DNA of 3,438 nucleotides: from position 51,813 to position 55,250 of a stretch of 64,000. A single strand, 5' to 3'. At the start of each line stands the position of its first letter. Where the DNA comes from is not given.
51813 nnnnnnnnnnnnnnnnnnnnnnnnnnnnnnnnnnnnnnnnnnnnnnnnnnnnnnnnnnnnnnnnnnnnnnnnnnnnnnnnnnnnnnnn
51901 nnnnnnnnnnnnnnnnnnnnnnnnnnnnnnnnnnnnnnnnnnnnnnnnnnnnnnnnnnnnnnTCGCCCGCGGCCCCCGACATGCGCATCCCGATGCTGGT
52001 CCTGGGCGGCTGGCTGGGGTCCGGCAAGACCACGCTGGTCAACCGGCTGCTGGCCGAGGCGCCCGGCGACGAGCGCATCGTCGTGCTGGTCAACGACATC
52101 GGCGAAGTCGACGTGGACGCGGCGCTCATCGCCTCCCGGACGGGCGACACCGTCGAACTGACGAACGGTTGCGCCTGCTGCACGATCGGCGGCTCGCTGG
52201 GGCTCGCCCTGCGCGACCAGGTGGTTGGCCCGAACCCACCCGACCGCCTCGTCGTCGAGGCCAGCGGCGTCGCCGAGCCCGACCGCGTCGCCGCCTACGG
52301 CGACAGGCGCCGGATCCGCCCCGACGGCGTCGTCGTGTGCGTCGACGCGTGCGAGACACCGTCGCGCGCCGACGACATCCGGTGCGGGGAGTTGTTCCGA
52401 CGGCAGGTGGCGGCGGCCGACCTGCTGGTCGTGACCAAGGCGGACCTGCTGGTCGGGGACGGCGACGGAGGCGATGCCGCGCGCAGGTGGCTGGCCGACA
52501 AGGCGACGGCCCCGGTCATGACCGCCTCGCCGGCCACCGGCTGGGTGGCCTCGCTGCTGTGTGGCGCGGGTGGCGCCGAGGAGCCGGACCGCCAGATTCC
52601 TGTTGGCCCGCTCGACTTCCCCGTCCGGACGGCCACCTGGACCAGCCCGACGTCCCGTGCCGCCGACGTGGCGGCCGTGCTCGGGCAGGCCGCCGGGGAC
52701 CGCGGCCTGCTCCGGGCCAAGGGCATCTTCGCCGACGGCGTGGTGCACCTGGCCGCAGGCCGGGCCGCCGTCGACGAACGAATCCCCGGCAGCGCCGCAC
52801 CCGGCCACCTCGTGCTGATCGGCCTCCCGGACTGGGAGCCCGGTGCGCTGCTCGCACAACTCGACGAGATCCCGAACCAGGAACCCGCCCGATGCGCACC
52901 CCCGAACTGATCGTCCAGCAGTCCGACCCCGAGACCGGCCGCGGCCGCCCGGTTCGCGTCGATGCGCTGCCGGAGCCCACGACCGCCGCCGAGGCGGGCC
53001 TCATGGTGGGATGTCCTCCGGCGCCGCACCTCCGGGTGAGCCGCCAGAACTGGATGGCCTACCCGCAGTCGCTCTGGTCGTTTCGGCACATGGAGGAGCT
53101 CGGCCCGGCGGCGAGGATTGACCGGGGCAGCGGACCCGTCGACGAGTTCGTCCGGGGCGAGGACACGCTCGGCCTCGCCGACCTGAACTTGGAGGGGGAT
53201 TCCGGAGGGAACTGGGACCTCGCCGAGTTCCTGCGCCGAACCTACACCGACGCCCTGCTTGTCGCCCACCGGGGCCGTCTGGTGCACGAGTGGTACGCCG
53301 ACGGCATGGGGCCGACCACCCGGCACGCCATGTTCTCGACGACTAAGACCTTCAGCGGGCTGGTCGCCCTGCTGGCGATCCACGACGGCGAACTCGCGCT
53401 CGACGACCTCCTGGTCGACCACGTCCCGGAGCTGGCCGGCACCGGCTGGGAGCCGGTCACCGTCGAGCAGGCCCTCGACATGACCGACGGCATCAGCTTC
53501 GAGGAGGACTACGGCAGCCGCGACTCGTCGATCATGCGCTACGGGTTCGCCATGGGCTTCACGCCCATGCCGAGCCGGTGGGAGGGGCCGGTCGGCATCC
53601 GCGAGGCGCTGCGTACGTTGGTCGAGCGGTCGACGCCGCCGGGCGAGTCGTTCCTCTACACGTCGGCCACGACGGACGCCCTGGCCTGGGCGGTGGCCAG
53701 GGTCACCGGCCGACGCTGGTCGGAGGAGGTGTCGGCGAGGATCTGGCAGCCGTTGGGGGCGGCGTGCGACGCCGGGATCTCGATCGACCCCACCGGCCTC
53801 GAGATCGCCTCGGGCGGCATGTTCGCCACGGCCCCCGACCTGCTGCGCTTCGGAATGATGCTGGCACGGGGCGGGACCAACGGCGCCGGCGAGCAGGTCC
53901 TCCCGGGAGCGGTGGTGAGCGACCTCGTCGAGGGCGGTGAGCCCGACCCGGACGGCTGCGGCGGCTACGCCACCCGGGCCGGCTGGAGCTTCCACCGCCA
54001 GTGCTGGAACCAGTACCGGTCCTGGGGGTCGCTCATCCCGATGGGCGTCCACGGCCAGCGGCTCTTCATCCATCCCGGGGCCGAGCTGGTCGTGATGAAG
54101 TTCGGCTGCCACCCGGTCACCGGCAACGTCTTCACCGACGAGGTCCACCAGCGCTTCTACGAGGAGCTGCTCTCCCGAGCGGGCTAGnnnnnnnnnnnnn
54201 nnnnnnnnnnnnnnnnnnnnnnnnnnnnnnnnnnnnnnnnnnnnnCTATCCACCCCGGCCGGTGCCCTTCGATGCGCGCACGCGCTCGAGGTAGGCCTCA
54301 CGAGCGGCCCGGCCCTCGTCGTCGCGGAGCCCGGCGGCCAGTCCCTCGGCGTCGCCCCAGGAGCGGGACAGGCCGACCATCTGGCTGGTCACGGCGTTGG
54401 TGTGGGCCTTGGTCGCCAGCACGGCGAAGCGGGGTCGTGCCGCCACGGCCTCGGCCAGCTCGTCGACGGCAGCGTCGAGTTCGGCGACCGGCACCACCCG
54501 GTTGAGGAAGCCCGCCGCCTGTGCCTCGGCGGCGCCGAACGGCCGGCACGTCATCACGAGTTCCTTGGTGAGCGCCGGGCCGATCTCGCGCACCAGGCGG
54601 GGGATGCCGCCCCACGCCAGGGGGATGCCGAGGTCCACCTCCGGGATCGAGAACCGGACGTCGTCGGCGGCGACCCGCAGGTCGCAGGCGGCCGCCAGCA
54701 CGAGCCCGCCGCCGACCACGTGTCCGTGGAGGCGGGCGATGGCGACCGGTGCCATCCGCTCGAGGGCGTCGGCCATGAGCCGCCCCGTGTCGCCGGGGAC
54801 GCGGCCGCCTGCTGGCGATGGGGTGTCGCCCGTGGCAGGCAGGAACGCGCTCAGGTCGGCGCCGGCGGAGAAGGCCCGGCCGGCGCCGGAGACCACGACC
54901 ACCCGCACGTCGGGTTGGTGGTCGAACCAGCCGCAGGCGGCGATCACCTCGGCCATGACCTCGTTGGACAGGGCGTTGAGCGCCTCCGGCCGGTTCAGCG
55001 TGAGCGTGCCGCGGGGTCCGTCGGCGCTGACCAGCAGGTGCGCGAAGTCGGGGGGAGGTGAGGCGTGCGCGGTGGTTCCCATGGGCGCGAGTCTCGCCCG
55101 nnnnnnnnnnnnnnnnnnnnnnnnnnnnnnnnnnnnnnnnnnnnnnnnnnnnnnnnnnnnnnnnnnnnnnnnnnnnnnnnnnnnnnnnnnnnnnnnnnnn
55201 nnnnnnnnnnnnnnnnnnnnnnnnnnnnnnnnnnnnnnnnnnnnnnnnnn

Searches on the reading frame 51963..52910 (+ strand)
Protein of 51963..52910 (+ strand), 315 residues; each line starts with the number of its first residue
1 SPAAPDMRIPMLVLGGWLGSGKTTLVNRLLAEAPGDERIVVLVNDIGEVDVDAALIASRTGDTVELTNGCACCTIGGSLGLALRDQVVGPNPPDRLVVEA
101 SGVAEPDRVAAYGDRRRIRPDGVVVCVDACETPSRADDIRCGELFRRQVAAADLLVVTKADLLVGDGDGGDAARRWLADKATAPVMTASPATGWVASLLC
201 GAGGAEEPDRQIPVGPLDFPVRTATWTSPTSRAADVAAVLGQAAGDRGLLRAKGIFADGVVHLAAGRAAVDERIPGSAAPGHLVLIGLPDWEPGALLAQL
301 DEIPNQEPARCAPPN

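Call 46: search_protein_families(library=pfam, proteins=[window:51963-52910:+], max_evalue=0.00001)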
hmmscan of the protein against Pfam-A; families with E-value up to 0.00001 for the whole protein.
window:51963-52910:+ (315 aa): 1 family
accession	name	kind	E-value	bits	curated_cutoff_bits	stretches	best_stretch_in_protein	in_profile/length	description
PF02492.25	cobW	-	2.6e-37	128.6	20.7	1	10-166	1-159/180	CobW/HypB/UreG, nucleotide-binding domain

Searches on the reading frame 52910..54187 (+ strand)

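Call 46: search_protein_families(library=pfam, proteins=[window:52910-54187:+], max_evalue=0.00001)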
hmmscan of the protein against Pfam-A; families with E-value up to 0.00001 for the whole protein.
window:52910-54187:+ (425 aa): 1 family
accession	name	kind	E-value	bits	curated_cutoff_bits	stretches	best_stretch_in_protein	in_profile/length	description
PF00144.29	Beta-lactamase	-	2e-29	103.2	27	1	113-390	16-299/329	Beta-lactamase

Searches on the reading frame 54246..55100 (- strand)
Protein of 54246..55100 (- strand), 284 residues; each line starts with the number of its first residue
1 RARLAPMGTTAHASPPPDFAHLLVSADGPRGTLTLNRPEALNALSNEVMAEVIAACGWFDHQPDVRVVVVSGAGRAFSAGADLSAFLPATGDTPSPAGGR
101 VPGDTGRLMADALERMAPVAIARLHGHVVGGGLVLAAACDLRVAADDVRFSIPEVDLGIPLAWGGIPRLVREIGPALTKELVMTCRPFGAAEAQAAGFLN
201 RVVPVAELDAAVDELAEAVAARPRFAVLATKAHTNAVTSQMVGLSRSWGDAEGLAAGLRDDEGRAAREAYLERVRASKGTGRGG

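Call 47: search_protein_families(library=pfam, proteins=[window:54246-55100:-], max_evalue=0.00001)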
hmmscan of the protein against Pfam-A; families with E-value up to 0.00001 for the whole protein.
window:54246-55100:- (284 aa): 2 families
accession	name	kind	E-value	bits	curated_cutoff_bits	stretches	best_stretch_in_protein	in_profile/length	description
PF00378.25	ECH_1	-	2.1e-42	145.6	27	1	33-274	9-244/251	Enoyl-CoA hydratase/isomerase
PF16113.10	ECH_2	-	3.6e-28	99.5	27.2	1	31-222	2-191/335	Enoyl-CoA hydratase/isomerase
